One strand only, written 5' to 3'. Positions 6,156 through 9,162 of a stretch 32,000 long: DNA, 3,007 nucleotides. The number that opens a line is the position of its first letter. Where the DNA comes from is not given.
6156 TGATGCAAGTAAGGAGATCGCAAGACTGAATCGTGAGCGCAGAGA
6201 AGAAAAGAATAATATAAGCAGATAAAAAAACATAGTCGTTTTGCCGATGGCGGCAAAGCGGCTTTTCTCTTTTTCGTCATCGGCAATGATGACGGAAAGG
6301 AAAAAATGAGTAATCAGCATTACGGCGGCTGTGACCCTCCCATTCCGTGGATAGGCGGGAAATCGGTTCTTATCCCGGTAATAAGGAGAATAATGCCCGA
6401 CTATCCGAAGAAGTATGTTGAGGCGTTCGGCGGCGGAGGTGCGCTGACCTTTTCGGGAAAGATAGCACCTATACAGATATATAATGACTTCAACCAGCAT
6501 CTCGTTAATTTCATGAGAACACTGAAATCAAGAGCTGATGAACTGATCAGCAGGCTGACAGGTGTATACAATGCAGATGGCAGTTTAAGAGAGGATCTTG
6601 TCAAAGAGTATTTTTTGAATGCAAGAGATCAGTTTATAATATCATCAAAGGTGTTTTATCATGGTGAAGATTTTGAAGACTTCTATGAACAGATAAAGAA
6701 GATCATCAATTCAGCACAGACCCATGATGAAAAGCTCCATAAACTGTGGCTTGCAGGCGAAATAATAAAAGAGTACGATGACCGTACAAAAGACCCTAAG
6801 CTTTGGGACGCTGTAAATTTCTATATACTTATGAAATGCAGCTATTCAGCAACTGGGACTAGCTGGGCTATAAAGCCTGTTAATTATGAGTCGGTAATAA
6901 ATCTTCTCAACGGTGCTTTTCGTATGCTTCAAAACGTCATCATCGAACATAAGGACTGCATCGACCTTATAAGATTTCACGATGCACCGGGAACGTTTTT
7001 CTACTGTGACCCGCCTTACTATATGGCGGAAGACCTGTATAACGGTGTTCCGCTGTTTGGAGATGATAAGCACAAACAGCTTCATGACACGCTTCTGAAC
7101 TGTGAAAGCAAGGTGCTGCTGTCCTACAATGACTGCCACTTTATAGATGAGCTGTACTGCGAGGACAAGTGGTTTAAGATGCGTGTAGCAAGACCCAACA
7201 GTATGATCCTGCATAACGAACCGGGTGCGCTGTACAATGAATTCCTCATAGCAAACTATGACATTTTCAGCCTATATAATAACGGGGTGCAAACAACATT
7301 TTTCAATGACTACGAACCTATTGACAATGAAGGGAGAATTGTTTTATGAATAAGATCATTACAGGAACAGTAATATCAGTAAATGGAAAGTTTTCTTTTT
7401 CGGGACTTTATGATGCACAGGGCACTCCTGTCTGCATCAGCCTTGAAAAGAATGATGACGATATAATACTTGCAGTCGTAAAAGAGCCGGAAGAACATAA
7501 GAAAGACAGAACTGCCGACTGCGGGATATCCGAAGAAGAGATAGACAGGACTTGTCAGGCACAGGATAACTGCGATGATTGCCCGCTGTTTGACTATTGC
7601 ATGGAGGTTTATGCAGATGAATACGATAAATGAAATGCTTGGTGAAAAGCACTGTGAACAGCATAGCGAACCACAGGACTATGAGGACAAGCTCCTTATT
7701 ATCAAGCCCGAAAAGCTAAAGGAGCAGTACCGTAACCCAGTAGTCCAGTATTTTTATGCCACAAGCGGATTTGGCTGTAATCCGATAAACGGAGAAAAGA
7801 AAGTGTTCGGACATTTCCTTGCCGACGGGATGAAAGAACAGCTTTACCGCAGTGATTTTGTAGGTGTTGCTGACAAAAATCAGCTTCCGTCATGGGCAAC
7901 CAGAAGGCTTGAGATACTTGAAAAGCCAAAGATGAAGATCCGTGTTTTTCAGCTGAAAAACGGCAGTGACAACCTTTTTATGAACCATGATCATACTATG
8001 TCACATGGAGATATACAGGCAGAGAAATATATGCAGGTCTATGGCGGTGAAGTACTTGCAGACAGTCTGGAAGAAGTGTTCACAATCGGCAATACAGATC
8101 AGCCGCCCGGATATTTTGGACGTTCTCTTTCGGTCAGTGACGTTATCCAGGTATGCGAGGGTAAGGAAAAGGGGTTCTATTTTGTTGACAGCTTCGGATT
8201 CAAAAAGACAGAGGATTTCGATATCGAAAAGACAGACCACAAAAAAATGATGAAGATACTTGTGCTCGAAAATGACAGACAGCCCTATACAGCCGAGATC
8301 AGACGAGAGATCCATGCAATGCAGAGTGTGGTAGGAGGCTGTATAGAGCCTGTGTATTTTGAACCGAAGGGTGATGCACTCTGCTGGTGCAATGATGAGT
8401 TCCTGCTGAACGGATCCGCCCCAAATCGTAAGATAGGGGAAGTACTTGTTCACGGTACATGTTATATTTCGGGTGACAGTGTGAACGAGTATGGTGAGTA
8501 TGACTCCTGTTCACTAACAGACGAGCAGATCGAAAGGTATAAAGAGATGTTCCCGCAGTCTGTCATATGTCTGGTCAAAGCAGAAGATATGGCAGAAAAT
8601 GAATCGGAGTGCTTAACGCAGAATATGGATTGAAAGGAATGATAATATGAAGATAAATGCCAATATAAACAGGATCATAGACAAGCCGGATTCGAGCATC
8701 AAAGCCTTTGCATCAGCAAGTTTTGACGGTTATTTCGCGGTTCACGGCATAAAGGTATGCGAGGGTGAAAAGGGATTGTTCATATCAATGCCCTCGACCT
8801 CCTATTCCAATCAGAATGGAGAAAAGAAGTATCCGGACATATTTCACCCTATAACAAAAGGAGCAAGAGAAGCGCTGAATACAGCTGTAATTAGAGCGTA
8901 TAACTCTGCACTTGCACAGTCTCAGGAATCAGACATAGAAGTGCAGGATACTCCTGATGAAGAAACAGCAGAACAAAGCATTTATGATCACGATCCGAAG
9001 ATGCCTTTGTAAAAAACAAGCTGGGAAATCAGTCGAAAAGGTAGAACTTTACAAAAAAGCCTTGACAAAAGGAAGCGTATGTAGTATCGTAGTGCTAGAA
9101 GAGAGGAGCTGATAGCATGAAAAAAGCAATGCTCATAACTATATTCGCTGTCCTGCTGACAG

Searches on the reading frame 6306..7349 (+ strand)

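Call 46: search_protein_families(library=pfam, proteins=[window:6306-7349:+], max_evalue=0.01)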
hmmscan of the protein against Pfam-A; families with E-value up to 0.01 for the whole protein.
window:6306-7349:+ (347 aa): 1 family
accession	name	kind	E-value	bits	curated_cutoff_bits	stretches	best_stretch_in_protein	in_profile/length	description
PF02086.21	MethyltransfD12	-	1.1e-24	88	22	1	15-289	1-244/253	D12 class N6 adenine-specific DNA methyltransferase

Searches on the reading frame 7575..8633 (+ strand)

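Call 46: search_protein_families(library=pfam, proteins=[window:7575-8633:+], max_evalue=0.01)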
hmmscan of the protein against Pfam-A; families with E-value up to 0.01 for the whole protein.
window:7575-8633:+ (352 aa): 2 families
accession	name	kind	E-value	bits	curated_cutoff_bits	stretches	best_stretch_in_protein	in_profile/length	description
PF14191.11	YodL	-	3.9e-22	79.5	24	1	121-215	1-98/98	YodL-like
PF12957.13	DUF3846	-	5.1e-22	78.4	27.5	1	226-326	1-102/103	Domain of unknown function (DUF3846)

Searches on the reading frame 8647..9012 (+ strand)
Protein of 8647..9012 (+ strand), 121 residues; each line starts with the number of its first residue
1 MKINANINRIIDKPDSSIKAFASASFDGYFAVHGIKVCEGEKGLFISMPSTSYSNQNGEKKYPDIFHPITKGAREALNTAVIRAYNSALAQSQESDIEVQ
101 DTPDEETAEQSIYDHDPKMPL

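Call 20: search_protein_families(library=pfam, proteins=[window:8647-9012:+], max_evalue=0.01)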
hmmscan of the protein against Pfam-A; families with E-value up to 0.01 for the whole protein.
window:8647-9012:+ (121 aa): 1 family
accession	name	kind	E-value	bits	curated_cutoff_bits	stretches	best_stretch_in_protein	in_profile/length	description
PF04026.17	SpoVG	-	3.1e-23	82.2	29.6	1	8-86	9-81/82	SpoVG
